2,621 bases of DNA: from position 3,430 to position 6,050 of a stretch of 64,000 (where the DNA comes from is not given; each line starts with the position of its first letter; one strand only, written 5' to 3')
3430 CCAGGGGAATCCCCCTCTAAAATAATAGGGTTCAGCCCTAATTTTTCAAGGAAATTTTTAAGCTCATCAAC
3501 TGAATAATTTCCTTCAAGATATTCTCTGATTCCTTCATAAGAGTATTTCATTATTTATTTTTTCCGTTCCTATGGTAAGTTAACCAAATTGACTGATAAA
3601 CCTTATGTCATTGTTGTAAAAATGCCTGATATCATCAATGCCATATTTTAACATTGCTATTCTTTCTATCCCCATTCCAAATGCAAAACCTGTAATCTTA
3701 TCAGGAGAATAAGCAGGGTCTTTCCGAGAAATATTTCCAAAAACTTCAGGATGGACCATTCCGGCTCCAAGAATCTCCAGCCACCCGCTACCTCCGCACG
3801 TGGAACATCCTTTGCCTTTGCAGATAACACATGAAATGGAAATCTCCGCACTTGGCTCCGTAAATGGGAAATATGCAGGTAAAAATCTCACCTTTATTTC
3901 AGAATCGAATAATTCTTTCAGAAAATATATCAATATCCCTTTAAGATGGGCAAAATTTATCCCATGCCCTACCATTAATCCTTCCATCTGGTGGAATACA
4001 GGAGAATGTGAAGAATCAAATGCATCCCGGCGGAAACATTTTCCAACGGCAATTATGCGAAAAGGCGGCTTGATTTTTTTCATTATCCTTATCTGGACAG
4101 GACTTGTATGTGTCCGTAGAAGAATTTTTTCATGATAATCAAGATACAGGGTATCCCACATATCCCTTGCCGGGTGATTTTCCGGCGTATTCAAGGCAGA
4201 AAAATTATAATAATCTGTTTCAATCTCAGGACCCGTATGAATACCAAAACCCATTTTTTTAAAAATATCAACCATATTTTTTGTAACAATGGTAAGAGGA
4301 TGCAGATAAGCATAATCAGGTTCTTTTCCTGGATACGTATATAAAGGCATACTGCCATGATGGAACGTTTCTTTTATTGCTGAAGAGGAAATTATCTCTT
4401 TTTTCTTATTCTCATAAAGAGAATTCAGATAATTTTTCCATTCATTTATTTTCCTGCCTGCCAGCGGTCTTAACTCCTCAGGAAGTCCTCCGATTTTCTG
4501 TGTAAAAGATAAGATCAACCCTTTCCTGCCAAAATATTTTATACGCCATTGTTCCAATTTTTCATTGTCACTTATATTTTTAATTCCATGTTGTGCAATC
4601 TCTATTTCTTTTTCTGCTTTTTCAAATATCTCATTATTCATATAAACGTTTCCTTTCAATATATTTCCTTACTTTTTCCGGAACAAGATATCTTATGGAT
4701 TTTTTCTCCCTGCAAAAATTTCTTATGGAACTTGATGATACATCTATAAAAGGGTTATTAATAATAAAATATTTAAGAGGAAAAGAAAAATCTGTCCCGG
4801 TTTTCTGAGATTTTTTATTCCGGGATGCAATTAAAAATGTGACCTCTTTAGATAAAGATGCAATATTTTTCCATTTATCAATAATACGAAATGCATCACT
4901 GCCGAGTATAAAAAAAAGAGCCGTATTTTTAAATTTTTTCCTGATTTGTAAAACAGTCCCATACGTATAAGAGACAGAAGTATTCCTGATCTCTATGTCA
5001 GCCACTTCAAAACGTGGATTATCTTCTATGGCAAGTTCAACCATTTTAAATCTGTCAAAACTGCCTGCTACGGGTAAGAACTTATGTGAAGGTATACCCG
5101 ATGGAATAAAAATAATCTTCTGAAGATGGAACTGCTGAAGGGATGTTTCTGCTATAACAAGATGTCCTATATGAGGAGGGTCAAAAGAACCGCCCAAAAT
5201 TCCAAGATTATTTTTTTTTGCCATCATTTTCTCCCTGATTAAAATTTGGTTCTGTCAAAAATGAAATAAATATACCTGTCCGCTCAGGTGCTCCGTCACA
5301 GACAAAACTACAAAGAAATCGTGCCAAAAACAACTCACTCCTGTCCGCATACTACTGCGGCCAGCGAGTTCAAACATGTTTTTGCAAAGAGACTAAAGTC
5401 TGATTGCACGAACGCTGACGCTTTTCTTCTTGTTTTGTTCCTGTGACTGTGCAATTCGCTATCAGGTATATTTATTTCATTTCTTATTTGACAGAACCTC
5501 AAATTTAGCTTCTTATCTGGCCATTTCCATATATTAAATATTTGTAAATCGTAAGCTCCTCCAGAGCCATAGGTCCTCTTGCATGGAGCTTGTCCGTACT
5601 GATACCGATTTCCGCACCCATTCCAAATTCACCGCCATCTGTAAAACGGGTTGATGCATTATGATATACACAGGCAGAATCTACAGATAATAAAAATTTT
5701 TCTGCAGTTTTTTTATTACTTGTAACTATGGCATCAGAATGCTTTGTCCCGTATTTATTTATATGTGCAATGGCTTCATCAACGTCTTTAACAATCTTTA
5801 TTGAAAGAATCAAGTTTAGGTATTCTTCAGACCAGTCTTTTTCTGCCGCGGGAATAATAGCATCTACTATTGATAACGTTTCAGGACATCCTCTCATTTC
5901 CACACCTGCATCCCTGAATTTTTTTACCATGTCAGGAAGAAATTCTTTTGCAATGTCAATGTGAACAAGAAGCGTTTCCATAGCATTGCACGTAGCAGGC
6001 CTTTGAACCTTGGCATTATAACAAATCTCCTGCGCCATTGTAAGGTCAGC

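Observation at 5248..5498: GC-rich 185-bp core clamped by 31-bp inverted repeats between proA and nadD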

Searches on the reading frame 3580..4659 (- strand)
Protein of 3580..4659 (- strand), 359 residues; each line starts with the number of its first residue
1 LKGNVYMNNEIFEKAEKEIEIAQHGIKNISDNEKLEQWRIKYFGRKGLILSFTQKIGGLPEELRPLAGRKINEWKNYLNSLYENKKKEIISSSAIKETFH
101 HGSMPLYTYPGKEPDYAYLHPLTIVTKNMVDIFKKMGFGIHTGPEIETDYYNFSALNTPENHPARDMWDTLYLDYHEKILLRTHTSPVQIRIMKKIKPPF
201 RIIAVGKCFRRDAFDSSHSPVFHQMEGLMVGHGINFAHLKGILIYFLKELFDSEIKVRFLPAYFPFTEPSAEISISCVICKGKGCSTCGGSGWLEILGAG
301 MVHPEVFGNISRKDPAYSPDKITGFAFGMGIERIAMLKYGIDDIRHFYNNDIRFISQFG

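Call 10: search_protein_families(library=ncbifam, proteins=[window:3580-4659:-])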
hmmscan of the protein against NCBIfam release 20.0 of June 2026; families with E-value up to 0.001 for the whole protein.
window:3580-4659:- (359 aa): 5 families
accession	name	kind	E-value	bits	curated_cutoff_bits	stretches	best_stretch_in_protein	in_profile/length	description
TIGR00468.1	pheS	equivalog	4.3e-92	308.8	237.45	1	61-358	14-322/324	phenylalanine--tRNA ligase subunit alpha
NF003210.0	PRK04172.1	equivalog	9.4e-60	202.8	350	2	177-357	330-490/496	phenylalanine--tRNA ligase subunit alpha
TIGR00469.1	pheS_mito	equivalog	1.4e-35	122.8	258.35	2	253-358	255-343/451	phenylalanine--tRNA ligase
NF051887.1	PheS_related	equivalog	3.3e-34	118.5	300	1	120-358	12-239/349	PheS-related mystery ligase SrmL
TIGR00470.1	sepS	equivalog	3.3e-06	25.8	380.65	1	191-347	199-340/533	O-phosphoserine--tRNA ligase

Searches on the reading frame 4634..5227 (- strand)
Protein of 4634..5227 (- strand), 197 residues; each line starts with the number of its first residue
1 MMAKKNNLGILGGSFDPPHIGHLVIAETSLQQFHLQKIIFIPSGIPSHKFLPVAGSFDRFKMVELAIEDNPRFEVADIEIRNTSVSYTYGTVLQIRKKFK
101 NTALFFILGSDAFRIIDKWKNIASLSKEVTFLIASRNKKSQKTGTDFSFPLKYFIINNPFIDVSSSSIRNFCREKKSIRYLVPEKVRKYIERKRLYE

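Call 10: search_protein_families(library=ncbifam, proteins=[window:4634-5227:-])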
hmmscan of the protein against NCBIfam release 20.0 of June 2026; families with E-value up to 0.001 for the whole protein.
window:4634-5227:- (197 aa): 15 families
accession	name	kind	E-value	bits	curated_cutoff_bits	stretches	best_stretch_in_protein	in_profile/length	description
NF000840.1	PRK00071.1-3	equivalog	5e-55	186.1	150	1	3-197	3-199/201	nicotinate-nucleotide adenylyltransferase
TIGR00482.1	TIGR00482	equivalog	4.6e-54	183.4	112.45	1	10-196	1-194/194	nicotinate (nicotinamide) nucleotide adenylyltransferase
NF000841.0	PRK00071.1-4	equivalog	5.2e-51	173.2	197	1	4-197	5-193/194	nicotinate-nucleotide adenylyltransferase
NF005519.0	PRK07152.1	equivalog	7.9e-43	146.7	315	1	8-196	3-184/361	nicotinate-nucleotide adenylyltransferase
NF000839.0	PRK00071.1-1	equivalog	2.3e-42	145.4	187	2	5-142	5-143/219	nicotinate-nucleotide adenylyltransferase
NF005410.0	PRK06973.1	equivalog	2.2e-22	79.5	214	1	3-136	19-156/243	nicotinate-nucleotide adenylyltransferase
NF000843.0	PRK00071.2-2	equivalog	2.9e-21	75.9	240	1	3-142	9-147/212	nicotinate-nucleotide adenylyltransferase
NF000845.0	PRK00071.2-4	equivalog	4.6e-19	68.6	210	1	4-137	6-138/197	nicotinate-nucleotide adenylyltransferase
NF000842.0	PRK00071.2-1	equivalog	6.5e-17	61.8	167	1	6-197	2-185/191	nicotinate-nucleotide adenylyltransferase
NF000846.0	PRK00071.2-5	equivalog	1e-13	51.3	329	1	7-140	20-152/210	nicotinate-nucleotide adenylyltransferase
TIGR00125.1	cyt_tran_rel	domain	1.2e-11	44.7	27.7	1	9-71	2-64/65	adenylyltransferase/cytidyltransferase family protein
NF006479.0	PRK08887.1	equivalog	2.2e-10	40.6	164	1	8-130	4-127/174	nicotinate-nicotinamide nucleotide adenylyltransferase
TIGR01510.1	coaD_prev_kdtB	equivalog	1.7e-08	34.6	103.3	1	9-76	2-65/155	pantetheine-phosphate adenylyltransferase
NF002243.0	PRK01153.1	subfamily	0.00013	21.6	127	0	9-78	3-73/175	nicotinamide-nucleotide adenylyltransferase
NF003791.0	PRK05379.2-3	equivalog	0.00019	20.7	409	1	2-86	1-84/340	bifunctional nicotinamide-nucleotide adenylyltransferase/Nudix hydroxylase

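Call 14: find_encoding_contigs(protein=window:4634-5227:-, flank=3000, max_places=10)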
Protein window:4634-5227:- (197 aa): no gene with exactly this product is on record in the collection.

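Call 15: find_homologous_proteins(query=window:4634-5227:-)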
Query window:4634-5227:- (197 aa): 507 proteins with E <= 0.001 among 560 candidates; the best 120 are listed.
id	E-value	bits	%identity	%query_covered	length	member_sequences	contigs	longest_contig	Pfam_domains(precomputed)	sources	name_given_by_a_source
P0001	4.2e-124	429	100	99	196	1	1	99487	PF01467.33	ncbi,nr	ncbi:MAG: nicotinate-nucleotide adenylyltransferase [Candidatus Omnitrophica bacterium]|nr:nicotinat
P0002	1.0e-85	304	71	99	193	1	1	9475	PF01467.33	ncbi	-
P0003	1.7e-77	277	66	100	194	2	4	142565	PF01467.33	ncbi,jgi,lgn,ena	jgi:nicotinate-nucleotide adenylyltransferase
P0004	5.0e-68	247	59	99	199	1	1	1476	PF01467.33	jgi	jgi:nicotinate-nucleotide adenylyltransferase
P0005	9.7e-47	177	47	99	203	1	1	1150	PF01467.33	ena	-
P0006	1.0e-42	164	48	96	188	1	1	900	PF01467.33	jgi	jgi:nicotinate-nucleotide adenylyltransferase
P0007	9.9e-42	161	44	99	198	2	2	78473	PF01467.33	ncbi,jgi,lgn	-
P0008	1.3e-41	160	46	96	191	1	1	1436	PF01467.33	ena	-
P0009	1.5e-40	157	43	99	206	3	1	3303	PF01467.33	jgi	-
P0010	5.3e-40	155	44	99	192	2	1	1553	PF01467.33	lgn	-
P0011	1.7e-39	154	42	99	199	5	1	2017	PF01467.33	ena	-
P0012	5.6e-39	152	43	96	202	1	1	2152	PF01467.33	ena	-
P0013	9.5e-38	148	41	100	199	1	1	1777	PF01467.33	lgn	-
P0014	1.5e-37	147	41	99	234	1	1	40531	PF01467.33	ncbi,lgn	-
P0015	1.5e-37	147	40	99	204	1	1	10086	PF01467.33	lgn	-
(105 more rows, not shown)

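Call 16: find_encoding_contigs(protein=P0002, flank=4000, max_places=5)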
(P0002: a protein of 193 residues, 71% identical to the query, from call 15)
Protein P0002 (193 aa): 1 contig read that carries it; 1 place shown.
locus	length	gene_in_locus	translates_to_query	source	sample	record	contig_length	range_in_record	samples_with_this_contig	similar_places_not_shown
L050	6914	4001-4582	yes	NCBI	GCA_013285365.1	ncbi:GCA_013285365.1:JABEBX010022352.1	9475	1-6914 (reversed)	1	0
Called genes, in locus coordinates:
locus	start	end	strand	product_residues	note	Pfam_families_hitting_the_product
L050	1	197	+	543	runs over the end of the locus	PF00890:FAD_binding_2, PF01266:DAO (weak), PF02910:Succ_DH_flav_C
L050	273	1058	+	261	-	PF01145:Band_7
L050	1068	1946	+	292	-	PF02153:PDH_N, PF20463:PDH_C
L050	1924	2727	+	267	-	PF00696:AA_kinase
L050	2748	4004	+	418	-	PF00171:Aldedh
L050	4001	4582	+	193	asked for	PF01467:CTP_transf_like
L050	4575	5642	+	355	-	PF02912:Phe_tRNA-synt_N, PF01409:tRNA-synt_2d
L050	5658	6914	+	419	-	?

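Call 17: find_encoding_contigs(protein=P0003, flank=4000, max_places=6)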
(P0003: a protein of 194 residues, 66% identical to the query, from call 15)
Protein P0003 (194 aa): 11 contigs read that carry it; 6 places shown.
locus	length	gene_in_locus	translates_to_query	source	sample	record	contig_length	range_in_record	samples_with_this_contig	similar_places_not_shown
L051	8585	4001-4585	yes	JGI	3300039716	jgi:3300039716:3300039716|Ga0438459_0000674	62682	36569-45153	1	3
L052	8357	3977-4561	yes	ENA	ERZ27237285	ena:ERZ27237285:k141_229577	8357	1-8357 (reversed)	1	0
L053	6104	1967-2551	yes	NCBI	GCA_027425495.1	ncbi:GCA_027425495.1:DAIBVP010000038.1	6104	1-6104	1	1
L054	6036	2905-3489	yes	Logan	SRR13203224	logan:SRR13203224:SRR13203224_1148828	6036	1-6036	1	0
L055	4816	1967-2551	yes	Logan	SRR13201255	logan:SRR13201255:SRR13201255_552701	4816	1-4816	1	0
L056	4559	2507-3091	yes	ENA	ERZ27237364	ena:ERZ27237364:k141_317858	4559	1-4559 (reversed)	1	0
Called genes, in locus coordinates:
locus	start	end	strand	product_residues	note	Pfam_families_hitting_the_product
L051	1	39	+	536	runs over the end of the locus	PF00890:FAD_binding_2, PF07992:Pyr_redox_2 (faint), PF02910:Succ_DH_flav_C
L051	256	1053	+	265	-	PF01145:Band_7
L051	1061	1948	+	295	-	PF02153:PDH_N, PF20463:PDH_C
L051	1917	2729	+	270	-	PF00696:AA_kinase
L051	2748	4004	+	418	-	PF00171:Aldedh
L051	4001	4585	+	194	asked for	PF01467:CTP_transf_like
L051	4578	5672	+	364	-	PF02912:Phe_tRNA-synt_N, PF01409:tRNA-synt_2d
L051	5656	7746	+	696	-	PF03483:B3_4, PF03484:B5, PF17759:tRNA_synthFbeta, PF03147:FDX-ACB (faint)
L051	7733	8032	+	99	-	-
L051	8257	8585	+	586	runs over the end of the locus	-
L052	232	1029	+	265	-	PF01145:Band_7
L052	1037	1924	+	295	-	PF02153:PDH_N, PF20463:PDH_C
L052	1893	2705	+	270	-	PF00696:AA_kinase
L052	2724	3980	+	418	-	PF00171:Aldedh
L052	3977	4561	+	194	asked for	PF01467:CTP_transf_like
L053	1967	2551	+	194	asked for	PF01467:CTP_transf_like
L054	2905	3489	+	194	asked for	PF01467:CTP_transf_like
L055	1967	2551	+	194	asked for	PF01467:CTP_transf_like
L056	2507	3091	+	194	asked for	PF01467:CTP_transf_like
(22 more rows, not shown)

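Call 18: find_encoding_contigs(protein=P0004, flank=4000, max_places=5)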
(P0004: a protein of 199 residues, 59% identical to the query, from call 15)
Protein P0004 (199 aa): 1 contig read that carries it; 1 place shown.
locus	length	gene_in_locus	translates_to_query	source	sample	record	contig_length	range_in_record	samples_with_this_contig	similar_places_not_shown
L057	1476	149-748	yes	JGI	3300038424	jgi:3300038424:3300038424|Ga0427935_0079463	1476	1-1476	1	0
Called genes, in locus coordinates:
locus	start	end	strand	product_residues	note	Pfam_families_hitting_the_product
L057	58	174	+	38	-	-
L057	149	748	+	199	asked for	PF01467:CTP_transf_like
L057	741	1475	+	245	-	?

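Call 31: find_encoding_contigs(protein=P0001, flank=10000, max_places=5)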
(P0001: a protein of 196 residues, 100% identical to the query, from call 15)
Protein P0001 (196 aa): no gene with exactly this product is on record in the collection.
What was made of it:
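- On MITE (generic): The rest of the source genome could not be reached (calls 14, 31).
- The rest of the source genome could not be searched, because the source contig is not in the contig look-up (calls 14, 31).
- Tried and rejected: Both look-ups by the window's nadD protein failed (calls 14, 31).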

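Call 41: list_cluster_members(proteins=[P0001, P0002, P0003])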
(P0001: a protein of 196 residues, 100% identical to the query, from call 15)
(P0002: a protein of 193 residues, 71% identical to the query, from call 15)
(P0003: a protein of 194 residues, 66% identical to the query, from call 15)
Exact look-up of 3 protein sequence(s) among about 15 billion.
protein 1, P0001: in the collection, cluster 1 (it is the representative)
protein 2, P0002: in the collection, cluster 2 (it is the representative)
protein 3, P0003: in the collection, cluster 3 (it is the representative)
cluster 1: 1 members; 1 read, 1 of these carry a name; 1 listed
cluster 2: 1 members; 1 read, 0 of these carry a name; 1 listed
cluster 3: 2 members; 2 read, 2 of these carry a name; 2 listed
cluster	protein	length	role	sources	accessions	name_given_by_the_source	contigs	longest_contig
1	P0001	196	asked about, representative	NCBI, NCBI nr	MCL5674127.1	MAG: nicotinate-nucleotide adenylyltransferase [Candidatus Omnitrophica bacterium] | nicotinate-nucleotide adenylyltransferase [Candidatus Omnitrophota bacterium]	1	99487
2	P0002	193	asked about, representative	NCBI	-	-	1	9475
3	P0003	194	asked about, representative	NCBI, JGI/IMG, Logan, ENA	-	nicotinate-nucleotide adenylyltransferase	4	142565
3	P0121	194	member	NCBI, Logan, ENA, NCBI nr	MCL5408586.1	MAG: nicotinate-nucleotide adenylyltransferase [Candidatus Omnitrophica bacterium] | nicotinate-nucleotide adenylyltransferase [Candidatus Omnitrophota bacterium]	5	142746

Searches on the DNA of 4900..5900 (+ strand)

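Call 4: search_rna_families(source=window, start=4900, end=5900, threshold=evalue, max_evalue=10, show_alignments=3)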
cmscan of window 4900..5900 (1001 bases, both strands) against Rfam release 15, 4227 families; matches with E-value up to 10: 7.
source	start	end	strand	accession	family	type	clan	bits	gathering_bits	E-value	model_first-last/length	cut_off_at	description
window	5173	5233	-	RF00349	snoR11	Gene; snRNA; snoRNA; CD-box;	-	20.6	50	1.2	1-90/90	no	Small nucleolar RNA R11/Z151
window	5216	5305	-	RF00529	snoMe28S-Am2589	Gene; snRNA; snoRNA; CD-box;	-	20.1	37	3.6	1-109/109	no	Small nucleolar RNA Me28S-Am2589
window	5397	5484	-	RF01559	DdR1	Gene; snRNA; snoRNA; CD-box;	-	19.1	70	1.1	1-66/66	no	Dictyostelium snoRNA DdR1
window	5255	5326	+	RF01559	DdR1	Gene; snRNA; snoRNA; CD-box;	-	15.7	70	5.8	1-66/66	no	Dictyostelium snoRNA DdR1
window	5643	5755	+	RF04108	mir-2513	Gene; miRNA;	-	15.6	89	8.2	1-120/120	no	mir-2513 microRNA precursor family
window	5649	5727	-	RF02849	Ysr197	Gene; sRNA;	-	10.9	167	6.4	1-254/254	no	Yersinia sRNA 197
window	5388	5442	-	RF02687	RAGATH-8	Gene; sRNA;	-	10.6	86.7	3.8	1-276/276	no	RAGATH-8 RNA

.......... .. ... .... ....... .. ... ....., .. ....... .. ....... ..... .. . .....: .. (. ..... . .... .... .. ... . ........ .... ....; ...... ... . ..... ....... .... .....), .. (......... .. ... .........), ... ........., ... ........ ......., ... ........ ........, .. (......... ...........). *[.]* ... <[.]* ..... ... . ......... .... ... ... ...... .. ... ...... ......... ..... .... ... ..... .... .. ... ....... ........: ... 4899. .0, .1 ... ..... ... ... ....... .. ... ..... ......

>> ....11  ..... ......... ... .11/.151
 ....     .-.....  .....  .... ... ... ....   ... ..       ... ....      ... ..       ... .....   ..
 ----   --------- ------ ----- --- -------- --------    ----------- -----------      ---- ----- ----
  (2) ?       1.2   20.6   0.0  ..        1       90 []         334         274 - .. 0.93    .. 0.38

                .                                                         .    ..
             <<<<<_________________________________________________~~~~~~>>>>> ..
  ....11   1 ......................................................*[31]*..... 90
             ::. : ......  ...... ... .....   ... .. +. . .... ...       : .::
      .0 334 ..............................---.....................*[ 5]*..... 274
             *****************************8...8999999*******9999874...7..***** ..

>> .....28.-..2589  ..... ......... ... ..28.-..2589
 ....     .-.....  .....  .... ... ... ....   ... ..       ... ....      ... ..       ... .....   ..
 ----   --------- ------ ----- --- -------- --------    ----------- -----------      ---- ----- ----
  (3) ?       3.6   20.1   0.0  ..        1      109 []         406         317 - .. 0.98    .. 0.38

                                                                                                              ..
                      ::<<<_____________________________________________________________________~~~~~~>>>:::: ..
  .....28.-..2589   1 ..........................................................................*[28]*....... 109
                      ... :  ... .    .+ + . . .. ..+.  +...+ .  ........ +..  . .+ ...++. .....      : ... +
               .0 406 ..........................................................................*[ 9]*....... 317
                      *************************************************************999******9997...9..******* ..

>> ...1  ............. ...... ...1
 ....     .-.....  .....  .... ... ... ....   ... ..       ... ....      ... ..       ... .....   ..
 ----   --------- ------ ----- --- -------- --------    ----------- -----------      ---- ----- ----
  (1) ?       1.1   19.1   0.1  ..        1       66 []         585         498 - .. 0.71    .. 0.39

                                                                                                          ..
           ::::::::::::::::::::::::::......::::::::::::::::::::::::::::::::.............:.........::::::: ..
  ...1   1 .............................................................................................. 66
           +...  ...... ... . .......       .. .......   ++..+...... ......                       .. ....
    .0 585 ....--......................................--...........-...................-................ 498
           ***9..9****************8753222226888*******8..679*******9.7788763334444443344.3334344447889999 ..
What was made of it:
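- No Rfam family matches, including 6S, even at E<=10 (call 4).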

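Call 35: search_dna_similar(query=window:5240-5506:+, collection=plasmids, mode=distant, max_evalue=1, max_rows=15)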
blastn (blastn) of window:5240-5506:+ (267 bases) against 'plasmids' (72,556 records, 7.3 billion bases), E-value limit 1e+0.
Records with a match: 1; places in all: 1; records where one place covers at least 80% of the query: 0.
Best place of each record, by identity: 80-90% 1.
By first word of the organism name: Clostridium 1.
By predicted mobility (MOB-suite, as given by PLSDB): non-mobilizable 1.
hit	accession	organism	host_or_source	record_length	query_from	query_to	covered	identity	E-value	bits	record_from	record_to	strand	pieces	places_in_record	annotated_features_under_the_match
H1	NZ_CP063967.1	Clostridium botulinum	Chicken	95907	219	250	12%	87.5%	8e-1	41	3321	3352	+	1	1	none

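Call 36: search_dna_similar(query=window:5240-5506:+, collection=phages, mode=distant, max_evalue=1, max_rows=10)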
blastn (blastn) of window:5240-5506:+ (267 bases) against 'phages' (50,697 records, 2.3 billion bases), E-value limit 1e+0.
Records with a match: 3; places in all: 3; records where one place covers at least 80% of the query: 0.
Best place of each record, by identity: 90-95% 3.
By first word of the organism name: Providencia 2; Flavobacterium 1.
By host as written in the record: Providencia sp. 2; Flavobacterium sp. B330 1.
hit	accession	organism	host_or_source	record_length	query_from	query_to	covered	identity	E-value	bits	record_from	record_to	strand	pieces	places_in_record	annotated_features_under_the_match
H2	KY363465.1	Providencia phage vB_PreS_PR1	Providencia sp.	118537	165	190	10%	92.3%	9e-1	39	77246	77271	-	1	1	exonuclease subunit 2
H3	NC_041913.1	Providencia phage vB_PreS_PR1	Providencia sp.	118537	165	190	10%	92.3%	9e-1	39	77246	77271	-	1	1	exonuclease subunit 2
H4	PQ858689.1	Flavobacterium phage MaF61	Flavobacterium sp. B330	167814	2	27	10%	92.3%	9e-1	39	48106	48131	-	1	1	hypothetical protein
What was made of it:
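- Tried and rejected: Distant blastn against plasmids and phages gave only short E~1 matches (calls 35, 36).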
